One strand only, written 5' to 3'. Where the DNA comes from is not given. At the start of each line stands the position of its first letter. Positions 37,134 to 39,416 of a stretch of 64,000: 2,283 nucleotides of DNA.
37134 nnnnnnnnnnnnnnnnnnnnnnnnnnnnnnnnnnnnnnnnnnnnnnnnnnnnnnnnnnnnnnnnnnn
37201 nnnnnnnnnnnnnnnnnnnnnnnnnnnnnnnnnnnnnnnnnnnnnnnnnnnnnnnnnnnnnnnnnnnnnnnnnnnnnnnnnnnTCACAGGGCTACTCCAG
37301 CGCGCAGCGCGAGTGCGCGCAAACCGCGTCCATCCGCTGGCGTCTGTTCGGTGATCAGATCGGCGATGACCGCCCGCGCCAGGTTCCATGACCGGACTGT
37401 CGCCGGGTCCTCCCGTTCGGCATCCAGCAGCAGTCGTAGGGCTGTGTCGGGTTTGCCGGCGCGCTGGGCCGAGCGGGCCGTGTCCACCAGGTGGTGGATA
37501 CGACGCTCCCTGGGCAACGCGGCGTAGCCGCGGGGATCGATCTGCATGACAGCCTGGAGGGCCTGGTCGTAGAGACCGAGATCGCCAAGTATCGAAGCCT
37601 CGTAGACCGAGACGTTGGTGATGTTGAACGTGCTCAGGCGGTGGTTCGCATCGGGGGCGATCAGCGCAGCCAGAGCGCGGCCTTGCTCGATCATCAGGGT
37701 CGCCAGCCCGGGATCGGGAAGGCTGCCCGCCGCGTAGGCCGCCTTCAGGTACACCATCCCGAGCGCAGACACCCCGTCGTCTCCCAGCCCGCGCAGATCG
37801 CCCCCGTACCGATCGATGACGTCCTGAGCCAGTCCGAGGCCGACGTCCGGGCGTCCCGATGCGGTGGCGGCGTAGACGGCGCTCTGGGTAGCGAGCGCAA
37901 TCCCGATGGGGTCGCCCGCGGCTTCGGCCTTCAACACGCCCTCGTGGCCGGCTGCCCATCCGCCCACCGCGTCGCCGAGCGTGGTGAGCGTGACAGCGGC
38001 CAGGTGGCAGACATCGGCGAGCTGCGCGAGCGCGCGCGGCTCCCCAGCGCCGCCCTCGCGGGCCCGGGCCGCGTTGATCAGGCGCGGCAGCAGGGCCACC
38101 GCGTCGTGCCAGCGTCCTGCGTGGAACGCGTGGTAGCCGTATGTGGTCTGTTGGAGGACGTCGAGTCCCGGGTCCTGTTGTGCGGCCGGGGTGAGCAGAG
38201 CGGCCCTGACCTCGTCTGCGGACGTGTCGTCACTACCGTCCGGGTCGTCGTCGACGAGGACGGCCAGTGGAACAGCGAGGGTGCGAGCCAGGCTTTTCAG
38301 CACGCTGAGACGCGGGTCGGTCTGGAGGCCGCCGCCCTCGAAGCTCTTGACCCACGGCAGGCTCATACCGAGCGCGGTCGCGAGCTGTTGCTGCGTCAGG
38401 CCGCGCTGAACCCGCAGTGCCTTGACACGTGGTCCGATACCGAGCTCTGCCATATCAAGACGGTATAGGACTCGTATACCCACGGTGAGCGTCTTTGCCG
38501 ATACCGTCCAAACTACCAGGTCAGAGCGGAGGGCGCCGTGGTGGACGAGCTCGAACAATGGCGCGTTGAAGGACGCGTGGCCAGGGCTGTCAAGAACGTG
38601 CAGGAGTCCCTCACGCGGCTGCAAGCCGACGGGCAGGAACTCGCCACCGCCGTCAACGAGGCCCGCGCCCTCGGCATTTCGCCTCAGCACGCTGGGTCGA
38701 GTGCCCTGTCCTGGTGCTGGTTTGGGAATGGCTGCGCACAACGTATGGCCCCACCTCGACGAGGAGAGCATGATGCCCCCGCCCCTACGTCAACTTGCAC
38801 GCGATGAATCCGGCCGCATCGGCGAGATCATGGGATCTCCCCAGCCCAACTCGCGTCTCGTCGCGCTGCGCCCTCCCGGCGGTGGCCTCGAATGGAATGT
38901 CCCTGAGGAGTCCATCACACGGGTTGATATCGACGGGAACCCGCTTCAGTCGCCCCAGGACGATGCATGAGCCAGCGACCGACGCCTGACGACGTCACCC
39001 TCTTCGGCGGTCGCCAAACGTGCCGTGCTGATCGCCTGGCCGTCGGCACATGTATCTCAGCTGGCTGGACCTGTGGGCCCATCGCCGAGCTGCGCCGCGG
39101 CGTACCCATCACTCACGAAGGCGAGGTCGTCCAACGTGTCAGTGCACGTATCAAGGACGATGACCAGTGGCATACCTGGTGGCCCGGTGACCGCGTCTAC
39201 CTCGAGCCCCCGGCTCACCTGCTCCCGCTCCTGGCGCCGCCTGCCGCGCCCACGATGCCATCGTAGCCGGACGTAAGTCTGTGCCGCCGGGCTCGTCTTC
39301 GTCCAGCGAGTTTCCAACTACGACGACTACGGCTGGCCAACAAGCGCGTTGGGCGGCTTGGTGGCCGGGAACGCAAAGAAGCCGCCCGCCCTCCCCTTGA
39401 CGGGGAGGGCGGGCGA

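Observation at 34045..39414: Five-kb cargo island between the late-operon terminator and int: HxlR-like regulator, cytochrome P450, HFCD flavoprotein, XRE-TPR regulator and small ORFs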

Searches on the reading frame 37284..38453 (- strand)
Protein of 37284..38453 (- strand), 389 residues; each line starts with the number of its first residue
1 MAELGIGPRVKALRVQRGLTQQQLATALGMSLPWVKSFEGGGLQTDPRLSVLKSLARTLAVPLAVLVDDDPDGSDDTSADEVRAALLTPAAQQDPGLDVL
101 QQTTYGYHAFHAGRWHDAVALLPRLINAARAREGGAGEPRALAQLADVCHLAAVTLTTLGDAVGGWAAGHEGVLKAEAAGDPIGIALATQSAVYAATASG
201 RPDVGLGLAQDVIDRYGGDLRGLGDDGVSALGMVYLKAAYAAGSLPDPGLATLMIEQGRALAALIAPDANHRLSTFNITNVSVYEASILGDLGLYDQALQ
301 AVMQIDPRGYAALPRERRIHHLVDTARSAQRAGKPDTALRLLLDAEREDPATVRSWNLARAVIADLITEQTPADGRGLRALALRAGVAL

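Call 59: find_homologous_proteins(query=window:37284-38453:-, max_evalue=0.00001)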
Query window:37284-38453:- (389 aa): 37 proteins with E <= 0.00001 among 8000 candidates.
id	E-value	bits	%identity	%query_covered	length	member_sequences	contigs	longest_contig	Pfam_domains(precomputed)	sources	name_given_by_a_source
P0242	5.3e-244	827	100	100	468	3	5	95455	PF01381.29,PF13560.13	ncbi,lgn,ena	-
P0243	9.2e-191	652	81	100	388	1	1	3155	PF01381.29,PF13560.13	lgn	-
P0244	9.5e-178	609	79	95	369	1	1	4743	-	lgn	-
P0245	4.8e-151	521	65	100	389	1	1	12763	PF01381.29,PF13560.13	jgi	jgi:transcriptional regulator with XRE-family HTH domain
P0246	5.2e-151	521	66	100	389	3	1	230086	PF13560.13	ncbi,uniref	ncbi:transcriptional regulator with XRE-family HTH domain [Catenulispora sp. MAP12-49]|uniref:helix-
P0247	3.3e-150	519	65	100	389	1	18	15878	PF01381.29,PF13560.13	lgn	-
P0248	4.0e-150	518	64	100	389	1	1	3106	PF01381.29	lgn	-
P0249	7.3e-149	514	65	100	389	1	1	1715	PF13560.13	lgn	-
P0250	1.9e-148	513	64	100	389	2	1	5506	PF13560.13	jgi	jgi:transcriptional regulator with XRE-family HTH domain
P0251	8.3e-147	507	65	100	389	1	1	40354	PF01381.29,PF13560.13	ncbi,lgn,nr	ncbi:MAG: helix-turn-helix transcriptional regulator [Streptomyces sp.]|nr:helix-turn-helix transcri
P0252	1.2e-146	507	64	100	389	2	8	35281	PF13560.13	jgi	jgi:transcriptional regulator with XRE-family HTH domain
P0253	1.4e-146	507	65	98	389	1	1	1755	PF01381.29,PF13560.13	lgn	-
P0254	1.1e-144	501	63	95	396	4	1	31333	PF01381.29,PF13560.13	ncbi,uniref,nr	ncbi:helix-turn-helix domain-containing protein [Catenulispora sp. NL8]|uniref:Helix-turn-helix doma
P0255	4.0e-144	499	65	100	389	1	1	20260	PF01381.29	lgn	-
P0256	1.6e-143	497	65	100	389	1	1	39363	PF12844.14,PF01381.29,PF13560.13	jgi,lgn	jgi:transcriptional regulator with XRE-family HTH domain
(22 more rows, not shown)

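Call 70: predict_structure(alignment_id=A7)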
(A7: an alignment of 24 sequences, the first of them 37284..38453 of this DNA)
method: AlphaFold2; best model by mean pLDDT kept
length: 389 residues; sequences in the alignment: 24
mean_pLDDT: 89.3   pTM: 0.76
mean pLDDT of the five models: 89.3, 89.0, 88.6, 88.5, 87.6
residues with pLDDT >= 90: 256; 70-90: 107; 50-70: 18; < 50: 8
segments of 3 or more residues with pLDDT < 50: 1-3, 70-74
pLDDT, mean of each block of 10 residues (from residue 1): 66 87 93 91 68 87 69 60 84 76 92 86 92 83 95 92 92 96 97 94 97 97 96 98 94 98 92 91 96 96 94 90 97 97 94 86 91 92 87
secondary structure, 60 per line:
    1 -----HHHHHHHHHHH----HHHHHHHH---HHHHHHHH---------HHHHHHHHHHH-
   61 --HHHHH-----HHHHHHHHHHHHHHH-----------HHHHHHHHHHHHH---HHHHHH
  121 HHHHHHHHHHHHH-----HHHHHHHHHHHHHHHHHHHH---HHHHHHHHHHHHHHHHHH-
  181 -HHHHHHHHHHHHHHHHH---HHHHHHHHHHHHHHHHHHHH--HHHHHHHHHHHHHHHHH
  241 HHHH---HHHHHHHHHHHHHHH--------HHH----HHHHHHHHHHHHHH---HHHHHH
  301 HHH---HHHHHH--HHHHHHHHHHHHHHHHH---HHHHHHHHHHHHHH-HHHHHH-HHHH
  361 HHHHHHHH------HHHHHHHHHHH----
elements in order: H6-16 H21-28 H32-39 H49-59 H63-67 H73-87 H99-111 H115-133 H139-158 H162-179 H182-198 H202-221 H224-244 H248-262 H278-291 H295-303 H307-312 H315-331 H335-348 H350-355 H357-368 H375-385

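Call 75: fold_search(model_id=the predicted structure, library=pdb)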
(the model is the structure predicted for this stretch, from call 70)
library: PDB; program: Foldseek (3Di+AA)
matches with E <= 10: 1302; with E <= 0.001: 1
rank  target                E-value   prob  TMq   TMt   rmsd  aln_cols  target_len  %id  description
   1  3u3w_A                6.9e-04  1.00  0.31  0.41  18.1       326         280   14  Crystal Structure of Bacillus thuringiensis PlcR in complex with the peptide PapR7 and DNA (released 2013-01-09)
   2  8chy                  2.5e-03  1.00  0.27  0.37  12.9       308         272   15  Crystal structure of an 8-repeat consensus TPR superhelix with Zinc. (released 2024-02-21)
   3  4g2v_A                3.4e-03  1.00  0.40  0.46  15.4       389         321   14  Structure complex of LGN binding with FRMPD1 (released 2013-01-23)
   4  6hu8                  4.4e-03  1.00  0.30  0.37  19.3       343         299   15  Apo form of the competence regulator ComR from Streptococcus vestibularis (released 2019-10-23)
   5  2qfc_A                4.8e-03  1.00  0.31  0.40  15.5       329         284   14  Crystal Structure of Bacillus thuringiensis PlcR complexed with PapR (released 2007-11-06)
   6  4wnd_A                6.9e-03  1.00  0.42  0.48  15.7       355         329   13  Crystal structure of the TPR domain of LGN in complex with Frmpd4/Preso1 at 1.5 Angstrom resolution (released 2015-09-16)
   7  3ro2_A                7.2e-03  1.00  0.44  0.50   6.1       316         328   14  Structures of the LGN/NuMA complex (released 2012-03-07)
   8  2ho1_A                8.1e-03  1.00  0.34  0.51   8.4       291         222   15  Functional Characterization of Pseudomonas Aeruginosa pilF (released 2006-07-25)
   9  1w3b_B                8.7e-03  1.00  0.34  0.35  11.7       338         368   15  The superhelical TPR domain of O-linked GlcNAc transferase reveals structural similarities to importin alpha. (released 2004-09-09)
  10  8rsv_B                9.4e-03  1.00  0.44  0.47  17.6       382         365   10  Rap from bacteriophage Phi3T in presence of pheromone RRGHTAS (released 2024-07-24)
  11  9ijj_l                9.8e-03  0.99  0.26  0.13  23.8       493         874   10  In situ structure of the central apparatus in mouse sperm axoneme. (released 2025-06-04)
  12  6hc2_E                1.0e-02  1.00  0.39  0.41  16.1       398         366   13  Crystal structure of NuMA/LGN hetero-hexamers (released 2019-05-29)
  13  3fp3                  1.1e-02  1.00  0.36  0.30  14.4       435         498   12  Crystal structure of Tom71 (released 2009-07-28)
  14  5o09_1C               1.1e-02  1.00  0.39  0.58   7.6       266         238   11  BtubABC mini microtubule (released 2017-07-19)
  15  8pkp_O                1.1e-02  1.00  0.42  0.26  21.0       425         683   13  Cryo-EM structure of the apo Anaphase-promoting complex/cyclosome (APC/C) at 3.2 Angstrom resolution (released 2023-07-19)
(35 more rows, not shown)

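Call 103: search_dna_similar(query=window:37284-38453:-, collection=phages, mode=protein, max_rows=20, max_evalue=0.001)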
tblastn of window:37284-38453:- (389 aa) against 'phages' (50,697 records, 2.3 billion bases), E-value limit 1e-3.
Records with a match: 16; places in all: 16; records where one place covers at least 80% of the query: 0.
Best place of each record, by identity: <60% 16.
By first word of the organism name: Streptomyces 16.
By host as written in the record: Streptomyces sanglieri UNT16F27A 14; Streptomyces azureus NRRL B-2655 2.
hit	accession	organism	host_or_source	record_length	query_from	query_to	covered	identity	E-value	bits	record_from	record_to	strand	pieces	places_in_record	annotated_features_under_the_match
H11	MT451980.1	Streptomyces phage Ignacio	Streptomyces sanglieri UNT16F27A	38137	145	372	59%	21.3%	3e-4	49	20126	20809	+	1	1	25: helix-turn-helix DNA-binding domain protein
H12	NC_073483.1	Streptomyces phage Ignacio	Streptomyces sanglieri UNT16F27A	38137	145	372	59%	21.3%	3e-4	49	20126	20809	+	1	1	25: helix-turn-helix DNA-binding domain protein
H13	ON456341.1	Streptomyces phage HFrancette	Streptomyces sanglieri UNT16F27A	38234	145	372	59%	21.3%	3e-4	49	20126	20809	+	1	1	25: helix-turn-helix DNA binding domain protein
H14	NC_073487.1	Streptomyces phage HFrancette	Streptomyces sanglieri UNT16F27A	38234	145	372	59%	21.3%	3e-4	49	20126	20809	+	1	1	25: helix-turn-helix DNA binding domain protein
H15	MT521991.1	Streptomyces phage Eklok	Streptomyces sanglieri UNT16F27A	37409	145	372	59%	21.3%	3e-4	49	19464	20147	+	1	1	25: helix-turn-helix DNA-binding domain protein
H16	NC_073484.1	Streptomyces phage Eklok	Streptomyces sanglieri UNT16F27A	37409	145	372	59%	21.3%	3e-4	49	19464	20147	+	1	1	25: helix-turn-helix DNA-binding domain protein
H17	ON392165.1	Streptomyces phage Eastland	Streptomyces sanglieri UNT16F27A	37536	145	372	59%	21.3%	3e-4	49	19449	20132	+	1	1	24: helix-turn-helix DNA binding domain protein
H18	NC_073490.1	Streptomyces phage Eastland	Streptomyces sanglieri UNT16F27A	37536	145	372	59%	21.3%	3e-4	49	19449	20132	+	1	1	24: helix-turn-helix DNA binding domain protein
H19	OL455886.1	Streptomyces phage Piccadilly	Streptomyces sanglieri UNT16F27A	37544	145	372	59%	21.3%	3e-4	49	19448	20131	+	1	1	24: helix-turn-helix DNA binding domain protein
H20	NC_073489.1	Streptomyces phage Piccadilly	Streptomyces sanglieri UNT16F27A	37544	145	372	59%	21.3%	3e-4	49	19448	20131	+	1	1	24: helix-turn-helix DNA binding domain protein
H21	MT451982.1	Streptomyces phage Cumberbatch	Streptomyces sanglieri UNT16F27A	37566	145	372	59%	21.3%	3e-4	49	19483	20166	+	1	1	25: helix-turn-helix DNA-binding domain protein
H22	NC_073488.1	Streptomyces phage Cumberbatch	Streptomyces sanglieri UNT16F27A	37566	145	372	59%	21.3%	3e-4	49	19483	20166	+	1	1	25: helix-turn-helix DNA-binding domain protein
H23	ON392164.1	Streptomyces phage AxeJC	Streptomyces sanglieri UNT16F27A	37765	145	372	59%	21.3%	3e-4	49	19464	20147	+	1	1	24: helix-turn-helix DNA binding domain protein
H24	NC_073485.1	Streptomyces phage AxeJC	Streptomyces sanglieri UNT16F27A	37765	145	372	59%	21.3%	3e-4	49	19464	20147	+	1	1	24: helix-turn-helix DNA binding domain protein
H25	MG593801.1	Streptomyces phage Attoomi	Streptomyces azureus NRRL B-2655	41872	6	57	13%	48.1%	7e-5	51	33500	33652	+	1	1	helix-turn-helix DNA binding domain protein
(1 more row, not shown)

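Call 104: get_annotated_region(hit=H12, flank=6000)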
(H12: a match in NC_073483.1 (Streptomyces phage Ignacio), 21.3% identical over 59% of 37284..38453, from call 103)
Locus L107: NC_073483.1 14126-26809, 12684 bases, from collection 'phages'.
description: Streptomyces phage Ignacio, complete genome.
organism: Streptomyces phage Ignacio (NCBI taxid 2736272)
taxonomy: Viruses; Duplodnaviria; Heunggongvirae; Uroviricota; Caudoviricetes
host: Streptomyces sanglieri UNT16F27A; source: soil; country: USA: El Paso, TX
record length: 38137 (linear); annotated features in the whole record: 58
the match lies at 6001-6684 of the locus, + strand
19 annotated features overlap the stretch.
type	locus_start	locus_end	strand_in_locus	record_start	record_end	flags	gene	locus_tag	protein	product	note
CDS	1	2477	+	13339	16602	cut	18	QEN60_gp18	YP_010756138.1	hypothetical protein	-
CDS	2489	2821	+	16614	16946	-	19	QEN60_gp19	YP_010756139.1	hypothetical protein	-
CDS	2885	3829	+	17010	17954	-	20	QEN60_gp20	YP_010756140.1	endolysin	-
CDS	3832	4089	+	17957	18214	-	21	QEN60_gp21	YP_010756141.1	hypothetical protein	-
CDS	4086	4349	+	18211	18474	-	22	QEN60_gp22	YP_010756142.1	hypothetical protein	-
CDS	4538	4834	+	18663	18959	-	23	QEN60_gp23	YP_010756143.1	hypothetical protein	-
CDS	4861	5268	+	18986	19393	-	24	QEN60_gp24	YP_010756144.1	hypothetical protein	-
CDS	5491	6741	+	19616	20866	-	25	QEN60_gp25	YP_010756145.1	helix-turn-helix DNA-binding domain protein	helix-turn-helix DNA binding domain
CDS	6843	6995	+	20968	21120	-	26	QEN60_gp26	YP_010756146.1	hypothetical protein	-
CDS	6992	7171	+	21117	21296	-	27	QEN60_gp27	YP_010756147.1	hypothetical protein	-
CDS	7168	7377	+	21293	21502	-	28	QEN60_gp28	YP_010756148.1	hypothetical protein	-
CDS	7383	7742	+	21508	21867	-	29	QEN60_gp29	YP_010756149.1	hypothetical protein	-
CDS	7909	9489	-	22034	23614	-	30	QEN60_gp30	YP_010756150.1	serine integrase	-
CDS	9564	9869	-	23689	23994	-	31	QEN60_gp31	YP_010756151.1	hypothetical protein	-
CDS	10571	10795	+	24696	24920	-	32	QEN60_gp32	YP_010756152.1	helix-turn-helix DNA-binding domain protein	-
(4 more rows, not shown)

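Call 109: fold_search(model_id=the predicted structure, library=viral)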
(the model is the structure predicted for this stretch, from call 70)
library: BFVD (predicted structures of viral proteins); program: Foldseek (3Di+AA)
matches with E <= 10: 927; with E <= 0.001: 0
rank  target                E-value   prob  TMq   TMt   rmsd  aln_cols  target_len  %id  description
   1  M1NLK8                3.7e-03  1.00  0.52  0.58  15.5       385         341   11  Repeat protein [Moumouvirus goulette]
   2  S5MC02                5.0e-03  1.00  0.24  0.23  18.7       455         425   11  (no name in the UniProt tables at hand)
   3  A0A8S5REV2            1.5e-02  1.00  0.16  0.50   9.6       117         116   31  Repressor protein CI [virus sp. ctJLD79]
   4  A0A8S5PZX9            2.4e-02  1.00  0.44  0.30  15.5       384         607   13  Serine-pyruvate aminotransferase [Siphoviridae sp. ctOCb13]
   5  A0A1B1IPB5            2.8e-02  1.00  0.16  0.44  18.8       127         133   22  (no name in the UniProt tables at hand)
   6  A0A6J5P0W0            3.1e-02  1.00  0.16  0.23   9.0       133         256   21  HTH_XRE domain containing protein [uncultured Caudovirales phage]
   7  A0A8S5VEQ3            3.3e-02  1.00  0.18  0.31  14.3       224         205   12  Helix-turn-helix XRE-family like protein [Siphoviridae sp. ctbxa26]
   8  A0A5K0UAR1            3.3e-02  0.97  0.30  0.16  22.1       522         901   10  Uncharacterized protein [Yasminevirus sp. GU-2018]
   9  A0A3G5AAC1            3.3e-02  0.87  0.20  0.17  27.4       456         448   12  UDP-N-acetylglucosamine--peptide N-acetylglucosaminyltransferase SPINDLY [Hyperionvirus sp.]
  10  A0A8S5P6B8            3.5e-02  1.00  0.17  0.76   2.0        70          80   38  Helix-turn-helix domain protein [Siphoviridae sp. ctTwu10]
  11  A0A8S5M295            4.3e-02  1.00  0.15  0.80   1.6        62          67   34  Helix-turn-helix domain protein [Siphoviridae sp. cttDR14]
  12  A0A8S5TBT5            4.7e-02  1.00  0.16  0.27  10.6       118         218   19  Helix-turn-helix domain protein [Myoviridae sp. ct89I2]
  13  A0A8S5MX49            5.2e-02  1.00  0.20  0.62   9.4       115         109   23  Helix-turn-helix XRE-family like protein [Siphoviridae sp. ct91l7]
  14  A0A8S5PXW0            5.2e-02  1.00  0.33  0.33   7.7       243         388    7  Glycosyltransferase [Myoviridae sp. ctgsk7]
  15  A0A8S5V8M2            5.4e-02  1.00  0.19  0.35   3.6        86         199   21  Helix-turn-helix domain protein [Myoviridae sp. ctDzM5]
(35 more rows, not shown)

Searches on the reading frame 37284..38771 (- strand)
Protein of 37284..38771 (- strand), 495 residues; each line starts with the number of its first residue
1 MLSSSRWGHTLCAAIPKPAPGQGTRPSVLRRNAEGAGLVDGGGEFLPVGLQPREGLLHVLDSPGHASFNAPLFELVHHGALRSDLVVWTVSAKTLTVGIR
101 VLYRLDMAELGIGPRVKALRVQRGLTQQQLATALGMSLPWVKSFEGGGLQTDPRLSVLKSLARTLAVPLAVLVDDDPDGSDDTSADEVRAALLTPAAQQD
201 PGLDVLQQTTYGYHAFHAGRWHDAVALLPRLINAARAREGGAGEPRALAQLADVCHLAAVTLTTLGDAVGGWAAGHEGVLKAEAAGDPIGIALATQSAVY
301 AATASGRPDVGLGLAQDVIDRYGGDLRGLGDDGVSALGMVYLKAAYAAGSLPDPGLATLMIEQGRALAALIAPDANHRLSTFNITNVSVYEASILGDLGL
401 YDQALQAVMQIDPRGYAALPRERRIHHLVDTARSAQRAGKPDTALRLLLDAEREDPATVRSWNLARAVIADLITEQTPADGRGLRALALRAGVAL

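Call 6: search_protein_families(library=pfam, proteins=[window:37284-38771:-], max_evalue=0.01)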
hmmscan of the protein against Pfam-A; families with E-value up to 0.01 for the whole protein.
window:37284-38771:- (495 aa): 3 families
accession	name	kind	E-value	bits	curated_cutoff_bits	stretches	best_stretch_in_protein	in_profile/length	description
PF13560.12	HTH_31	-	6.3e-10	39.7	27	1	113-170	3-59/64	Helix-turn-helix domain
PF01381.28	HTH_3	-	1e-08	35.5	23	1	116-171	1-54/55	Helix-turn-helix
PF12844.13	HTH_19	-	0.0068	16.7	30.2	0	114-168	2-54/64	Helix-turn-helix domain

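Call 30: search_protein_families(library=padloc, proteins=[window:37284-38771:-], max_evalue=0.01)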
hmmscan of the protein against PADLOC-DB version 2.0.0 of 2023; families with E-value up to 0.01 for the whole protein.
window:37284-38771:- (495 aa): 10 families
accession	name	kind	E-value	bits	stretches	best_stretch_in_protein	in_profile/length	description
PDLC02926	HTH_VI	-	1.3e-08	33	1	112-190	2-78/92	-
PDLC04142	capH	-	5.1e-08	31.9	1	112-189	7-74/103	capH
PDLC03949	RmrA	-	6e-06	23.4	1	115-185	6-74/363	-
PDLC03947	RmrA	-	0.00037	17.4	1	112-175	12-73/383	-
PDLC03951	RmrA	-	0.0004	17.5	1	114-174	11-69/400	-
PDLC03952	RmrA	-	0.0014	15.5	1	112-189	23-98/395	-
PDLC03954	RmrA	-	0.0015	15.5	1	113-179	12-76/380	-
PDLC03944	RmrA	-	0.0079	13.3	0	113-175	8-68/384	-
PDLC03953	RmrA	-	0.0093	13.2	0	112-170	6-62/373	-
PDLC03946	RmrA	-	0.0095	12.7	0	115-180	6-69/357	-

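Call 31: search_protein_families(library=ncbifam, proteins=[window:37284-38771:-], max_evalue=0.01)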
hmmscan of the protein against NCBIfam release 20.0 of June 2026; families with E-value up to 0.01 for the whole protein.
window:37284-38771:- (495 aa): 6 families
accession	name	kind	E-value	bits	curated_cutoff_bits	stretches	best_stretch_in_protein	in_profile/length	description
NF041951.1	phage_RstR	subfamily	3.5e-09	36.9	80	1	113-181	4-70/108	RstR family transcriptional repressor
TIGR03070.1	couple_hipB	subfamily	1.7e-07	31.1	71.65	1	112-147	3-38/58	type II toxin-antitoxin system Y4mF family antitoxin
NF006015.0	PRK08154.1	subfamily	4.3e-07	29.4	204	1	112-183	31-100/314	anaerobic benzoate catabolism transcriptional regulator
NF047948.1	male_kill_WMK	equivalog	0.00028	20.4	300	1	111-176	162-225/300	WO male-killing family protein Wmk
NF010465.0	PRK13890.1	equivalog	0.00096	19.2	96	1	120-188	14-78/121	conjugal transfer protein TrbA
TIGR00270.2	TIGR00270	equivalog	0.0025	17.7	110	1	115-177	79-139/159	multiprotein bridging factor aMBF1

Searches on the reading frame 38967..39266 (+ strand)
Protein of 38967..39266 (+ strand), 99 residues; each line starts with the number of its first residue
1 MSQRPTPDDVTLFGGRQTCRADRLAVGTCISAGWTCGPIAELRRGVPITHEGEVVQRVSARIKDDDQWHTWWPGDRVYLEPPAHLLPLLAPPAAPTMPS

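Call 6: search_protein_families(library=pfam, proteins=[window:38967-39266:+], max_evalue=0.01)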
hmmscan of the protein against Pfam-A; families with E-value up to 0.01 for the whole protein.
window:38967-39266:+ (99 aa): 0 families

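Call 30: search_protein_families(library=padloc, proteins=[window:38967-39266:+], max_evalue=0.01)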
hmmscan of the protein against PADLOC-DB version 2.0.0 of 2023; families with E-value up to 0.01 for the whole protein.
window:38967-39266:+ (99 aa): 0 families

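Call 31: search_protein_families(library=ncbifam, proteins=[window:38967-39266:+], max_evalue=0.01)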
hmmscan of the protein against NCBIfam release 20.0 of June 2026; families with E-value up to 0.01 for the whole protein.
window:38967-39266:+ (99 aa): 0 families

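Call 81: search_protein_families(library=pfam, proteins=[window:38967-39266:+], max_evalue=1)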
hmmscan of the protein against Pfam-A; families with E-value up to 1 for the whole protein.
window:38967-39266:+ (99 aa): 0 families
